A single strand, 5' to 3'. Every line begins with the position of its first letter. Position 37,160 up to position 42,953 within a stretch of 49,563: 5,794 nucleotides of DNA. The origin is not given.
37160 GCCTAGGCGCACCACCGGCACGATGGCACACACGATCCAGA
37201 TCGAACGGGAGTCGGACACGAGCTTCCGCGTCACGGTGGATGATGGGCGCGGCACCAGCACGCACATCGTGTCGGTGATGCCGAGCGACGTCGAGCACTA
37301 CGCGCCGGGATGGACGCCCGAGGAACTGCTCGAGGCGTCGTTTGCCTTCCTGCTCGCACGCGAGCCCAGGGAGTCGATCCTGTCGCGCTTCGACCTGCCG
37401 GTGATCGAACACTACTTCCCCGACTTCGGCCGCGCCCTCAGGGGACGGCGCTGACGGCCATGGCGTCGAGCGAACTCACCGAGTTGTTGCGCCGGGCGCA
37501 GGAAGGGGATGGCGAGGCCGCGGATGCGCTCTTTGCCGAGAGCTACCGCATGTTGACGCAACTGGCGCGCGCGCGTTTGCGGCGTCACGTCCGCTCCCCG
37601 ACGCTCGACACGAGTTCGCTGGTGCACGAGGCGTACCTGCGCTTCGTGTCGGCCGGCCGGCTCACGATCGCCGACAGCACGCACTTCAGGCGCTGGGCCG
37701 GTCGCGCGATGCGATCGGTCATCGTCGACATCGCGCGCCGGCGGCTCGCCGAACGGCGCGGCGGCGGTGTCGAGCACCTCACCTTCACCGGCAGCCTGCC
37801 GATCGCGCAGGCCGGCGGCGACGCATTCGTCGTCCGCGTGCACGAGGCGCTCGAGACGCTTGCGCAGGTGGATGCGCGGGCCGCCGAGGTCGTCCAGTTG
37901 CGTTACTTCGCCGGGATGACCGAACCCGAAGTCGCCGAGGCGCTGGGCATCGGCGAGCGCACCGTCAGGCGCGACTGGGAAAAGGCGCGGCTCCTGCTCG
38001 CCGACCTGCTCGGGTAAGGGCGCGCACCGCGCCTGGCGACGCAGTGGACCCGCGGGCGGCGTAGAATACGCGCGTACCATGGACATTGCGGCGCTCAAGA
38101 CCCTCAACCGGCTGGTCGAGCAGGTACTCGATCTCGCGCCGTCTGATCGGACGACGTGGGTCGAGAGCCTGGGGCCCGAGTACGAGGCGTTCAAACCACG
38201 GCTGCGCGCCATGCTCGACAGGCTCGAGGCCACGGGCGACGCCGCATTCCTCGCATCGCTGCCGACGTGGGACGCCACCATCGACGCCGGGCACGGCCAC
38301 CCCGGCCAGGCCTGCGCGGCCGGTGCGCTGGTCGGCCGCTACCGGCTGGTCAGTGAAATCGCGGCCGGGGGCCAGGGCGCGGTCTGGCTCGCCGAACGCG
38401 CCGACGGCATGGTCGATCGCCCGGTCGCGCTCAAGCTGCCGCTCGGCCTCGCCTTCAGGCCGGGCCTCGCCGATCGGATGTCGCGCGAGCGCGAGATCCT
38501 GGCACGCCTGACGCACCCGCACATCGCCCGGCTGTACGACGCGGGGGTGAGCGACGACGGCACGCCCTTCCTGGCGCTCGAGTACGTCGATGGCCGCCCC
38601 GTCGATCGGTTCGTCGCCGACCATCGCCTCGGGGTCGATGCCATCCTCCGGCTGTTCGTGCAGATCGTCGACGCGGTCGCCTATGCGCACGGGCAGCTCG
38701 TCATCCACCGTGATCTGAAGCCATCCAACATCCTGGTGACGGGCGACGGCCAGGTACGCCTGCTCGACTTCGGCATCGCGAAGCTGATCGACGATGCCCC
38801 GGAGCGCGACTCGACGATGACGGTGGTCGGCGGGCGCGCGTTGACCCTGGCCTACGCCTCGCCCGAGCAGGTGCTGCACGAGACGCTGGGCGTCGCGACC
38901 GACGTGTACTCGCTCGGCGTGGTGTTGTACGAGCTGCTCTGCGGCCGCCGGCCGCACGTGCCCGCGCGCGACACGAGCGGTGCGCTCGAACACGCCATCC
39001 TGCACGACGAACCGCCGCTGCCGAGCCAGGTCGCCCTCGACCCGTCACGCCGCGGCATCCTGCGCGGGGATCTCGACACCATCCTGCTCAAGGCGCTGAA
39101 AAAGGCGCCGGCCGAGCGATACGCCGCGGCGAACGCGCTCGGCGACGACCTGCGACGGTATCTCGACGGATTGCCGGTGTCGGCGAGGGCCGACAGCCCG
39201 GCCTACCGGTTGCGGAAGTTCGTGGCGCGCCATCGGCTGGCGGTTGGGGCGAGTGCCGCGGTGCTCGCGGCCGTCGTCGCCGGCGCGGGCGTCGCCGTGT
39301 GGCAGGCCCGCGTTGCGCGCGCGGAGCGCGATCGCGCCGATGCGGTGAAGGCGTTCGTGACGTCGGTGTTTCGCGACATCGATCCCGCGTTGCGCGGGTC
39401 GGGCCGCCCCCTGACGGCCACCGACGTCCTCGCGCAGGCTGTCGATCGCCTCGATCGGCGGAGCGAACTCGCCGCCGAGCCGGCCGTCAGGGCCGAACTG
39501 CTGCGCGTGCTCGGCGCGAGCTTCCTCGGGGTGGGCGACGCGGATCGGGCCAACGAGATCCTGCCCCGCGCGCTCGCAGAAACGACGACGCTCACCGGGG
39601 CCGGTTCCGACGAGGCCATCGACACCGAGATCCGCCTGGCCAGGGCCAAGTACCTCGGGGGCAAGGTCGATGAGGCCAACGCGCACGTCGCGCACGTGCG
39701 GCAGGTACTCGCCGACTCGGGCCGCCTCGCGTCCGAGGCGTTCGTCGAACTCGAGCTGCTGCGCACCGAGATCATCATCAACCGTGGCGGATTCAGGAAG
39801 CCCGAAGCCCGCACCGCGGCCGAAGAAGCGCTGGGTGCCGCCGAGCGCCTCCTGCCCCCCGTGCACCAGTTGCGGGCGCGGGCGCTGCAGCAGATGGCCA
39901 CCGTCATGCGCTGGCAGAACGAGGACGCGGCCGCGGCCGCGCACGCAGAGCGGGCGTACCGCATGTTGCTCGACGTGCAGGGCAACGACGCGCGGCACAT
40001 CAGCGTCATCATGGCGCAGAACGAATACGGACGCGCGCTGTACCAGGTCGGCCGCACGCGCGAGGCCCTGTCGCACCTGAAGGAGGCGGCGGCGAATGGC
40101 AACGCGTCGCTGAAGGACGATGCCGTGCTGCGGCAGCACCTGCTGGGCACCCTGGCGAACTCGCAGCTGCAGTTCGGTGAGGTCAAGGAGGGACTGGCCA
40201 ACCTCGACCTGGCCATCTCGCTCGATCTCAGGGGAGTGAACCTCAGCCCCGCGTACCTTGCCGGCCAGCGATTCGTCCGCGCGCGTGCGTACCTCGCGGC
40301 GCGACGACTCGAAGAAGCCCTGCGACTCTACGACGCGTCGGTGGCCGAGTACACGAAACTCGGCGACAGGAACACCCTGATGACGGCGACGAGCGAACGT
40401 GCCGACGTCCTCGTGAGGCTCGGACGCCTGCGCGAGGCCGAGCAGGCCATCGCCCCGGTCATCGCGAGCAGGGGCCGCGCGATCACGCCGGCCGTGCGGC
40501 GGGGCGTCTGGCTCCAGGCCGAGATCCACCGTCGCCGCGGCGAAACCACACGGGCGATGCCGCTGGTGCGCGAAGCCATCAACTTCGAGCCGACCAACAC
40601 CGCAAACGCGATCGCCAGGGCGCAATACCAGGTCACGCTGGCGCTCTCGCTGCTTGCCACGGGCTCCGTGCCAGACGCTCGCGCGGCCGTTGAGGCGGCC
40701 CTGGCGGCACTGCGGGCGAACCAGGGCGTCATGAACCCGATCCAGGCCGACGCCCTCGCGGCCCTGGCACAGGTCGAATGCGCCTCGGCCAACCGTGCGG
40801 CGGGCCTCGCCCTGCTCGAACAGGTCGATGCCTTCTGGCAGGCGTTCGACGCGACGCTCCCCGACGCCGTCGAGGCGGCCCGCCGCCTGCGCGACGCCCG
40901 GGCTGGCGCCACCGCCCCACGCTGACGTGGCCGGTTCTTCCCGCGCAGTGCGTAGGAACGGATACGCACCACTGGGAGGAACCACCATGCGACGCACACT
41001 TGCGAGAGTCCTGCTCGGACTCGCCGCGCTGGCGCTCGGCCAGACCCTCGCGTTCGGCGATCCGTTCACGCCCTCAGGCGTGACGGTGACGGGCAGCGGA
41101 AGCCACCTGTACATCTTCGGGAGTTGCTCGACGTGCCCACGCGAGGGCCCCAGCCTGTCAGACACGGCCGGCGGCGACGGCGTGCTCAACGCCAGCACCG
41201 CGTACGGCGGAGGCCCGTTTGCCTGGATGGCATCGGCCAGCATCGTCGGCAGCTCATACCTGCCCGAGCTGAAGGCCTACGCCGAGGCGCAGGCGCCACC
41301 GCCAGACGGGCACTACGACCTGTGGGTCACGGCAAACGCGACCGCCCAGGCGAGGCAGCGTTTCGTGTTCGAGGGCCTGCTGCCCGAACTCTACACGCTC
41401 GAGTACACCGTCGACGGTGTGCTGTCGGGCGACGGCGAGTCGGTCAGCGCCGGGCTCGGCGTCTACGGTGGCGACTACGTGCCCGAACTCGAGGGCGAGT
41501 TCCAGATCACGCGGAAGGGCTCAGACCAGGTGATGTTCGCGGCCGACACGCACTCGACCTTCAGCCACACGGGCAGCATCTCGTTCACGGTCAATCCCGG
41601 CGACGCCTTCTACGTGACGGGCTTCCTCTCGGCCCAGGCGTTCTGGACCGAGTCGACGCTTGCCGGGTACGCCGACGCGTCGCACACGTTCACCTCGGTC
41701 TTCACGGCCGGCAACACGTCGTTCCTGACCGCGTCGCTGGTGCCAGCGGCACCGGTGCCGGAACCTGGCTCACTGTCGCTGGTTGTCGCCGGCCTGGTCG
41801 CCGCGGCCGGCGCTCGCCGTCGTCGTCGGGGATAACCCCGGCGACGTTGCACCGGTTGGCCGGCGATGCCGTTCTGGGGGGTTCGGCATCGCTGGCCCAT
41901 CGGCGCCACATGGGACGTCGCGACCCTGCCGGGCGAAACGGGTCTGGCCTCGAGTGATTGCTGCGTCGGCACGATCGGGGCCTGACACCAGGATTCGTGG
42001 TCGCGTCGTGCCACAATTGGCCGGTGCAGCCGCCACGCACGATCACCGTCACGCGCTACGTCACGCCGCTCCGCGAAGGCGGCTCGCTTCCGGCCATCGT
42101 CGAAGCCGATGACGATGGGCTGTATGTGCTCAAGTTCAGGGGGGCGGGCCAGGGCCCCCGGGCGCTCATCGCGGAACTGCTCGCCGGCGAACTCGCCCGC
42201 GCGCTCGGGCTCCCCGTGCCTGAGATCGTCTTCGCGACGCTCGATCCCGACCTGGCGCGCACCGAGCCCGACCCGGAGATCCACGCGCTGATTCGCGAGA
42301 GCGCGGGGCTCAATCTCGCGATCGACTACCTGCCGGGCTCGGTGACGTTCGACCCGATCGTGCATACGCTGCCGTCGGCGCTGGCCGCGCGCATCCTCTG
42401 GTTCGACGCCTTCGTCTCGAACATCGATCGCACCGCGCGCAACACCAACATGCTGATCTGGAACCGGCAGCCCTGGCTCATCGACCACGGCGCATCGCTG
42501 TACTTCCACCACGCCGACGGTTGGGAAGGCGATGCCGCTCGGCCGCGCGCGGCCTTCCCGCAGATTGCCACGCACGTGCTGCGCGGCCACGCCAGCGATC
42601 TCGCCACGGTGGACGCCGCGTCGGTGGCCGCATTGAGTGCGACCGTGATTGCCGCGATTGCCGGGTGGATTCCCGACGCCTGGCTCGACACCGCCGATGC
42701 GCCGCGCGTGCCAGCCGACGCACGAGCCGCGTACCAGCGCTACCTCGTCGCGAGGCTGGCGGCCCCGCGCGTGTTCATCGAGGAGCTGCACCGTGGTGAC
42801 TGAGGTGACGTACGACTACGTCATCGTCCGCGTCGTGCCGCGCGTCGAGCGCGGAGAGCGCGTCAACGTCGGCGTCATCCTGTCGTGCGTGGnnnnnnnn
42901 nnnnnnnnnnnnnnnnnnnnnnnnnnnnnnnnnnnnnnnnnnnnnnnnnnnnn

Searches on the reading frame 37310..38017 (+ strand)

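Call 58: search_protein_families(library=pfam, proteins=[window:37310-38017:+], max_evalue=0.0001)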
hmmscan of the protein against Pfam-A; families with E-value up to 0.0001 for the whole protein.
window:37310-38017:+ (235 aa): 4 families
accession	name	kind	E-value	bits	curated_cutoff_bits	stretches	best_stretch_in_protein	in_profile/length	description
PF07638.17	Sigma70_ECF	-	3.5e-38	131.8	21.1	1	54-229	2-178/185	ECF sigma factor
PF08281.18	Sigma70_r4_2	-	3.6e-08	33.4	25.7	1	180-227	4-51/54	Sigma-70, region 4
PF04545.22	Sigma70_r4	-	1.6e-07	31.2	24.1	1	184-221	2-39/50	Sigma-70, region 4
PF13384.12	HTH_23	-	3e-05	24.2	24.6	1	192-221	8-36/50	Homeodomain-like domain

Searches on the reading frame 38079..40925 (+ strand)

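Call 58: search_protein_families(library=pfam, proteins=[window:38079-40925:+], max_evalue=0.0001)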
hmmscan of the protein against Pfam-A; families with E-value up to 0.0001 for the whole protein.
window:38079-40925:+ (948 aa): 4 families
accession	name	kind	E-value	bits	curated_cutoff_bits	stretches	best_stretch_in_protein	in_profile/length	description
PF00069.31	Pkinase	-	1.4e-37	130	31.7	1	90-354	3-258/263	Protein kinase domain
PF07714.23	PK_Tyr_Ser-Thr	-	6.2e-27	95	23.1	1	90-295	3-207/258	Protein tyrosine and serine/threonine kinase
PF13424.12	TPR_12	-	1.1e-14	54.8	30.1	0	735-789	10-66/77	Tetratricopeptide repeat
PF03109.22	ABC1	-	1.7e-07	31.1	22.9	1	164-240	144-220/244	ABC1 atypical kinase-like domain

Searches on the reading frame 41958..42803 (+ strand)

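Call 58: search_protein_families(library=pfam, proteins=[window:41958-42803:+], max_evalue=0.0001)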
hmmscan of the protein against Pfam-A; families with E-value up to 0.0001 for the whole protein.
window:41958-42803:+ (281 aa): 1 family
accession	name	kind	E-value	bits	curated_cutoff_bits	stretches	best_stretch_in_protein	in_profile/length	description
PF20613.4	HipA_2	-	3.7e-19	69.4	27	1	36-258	6-222/240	HipA-like kinase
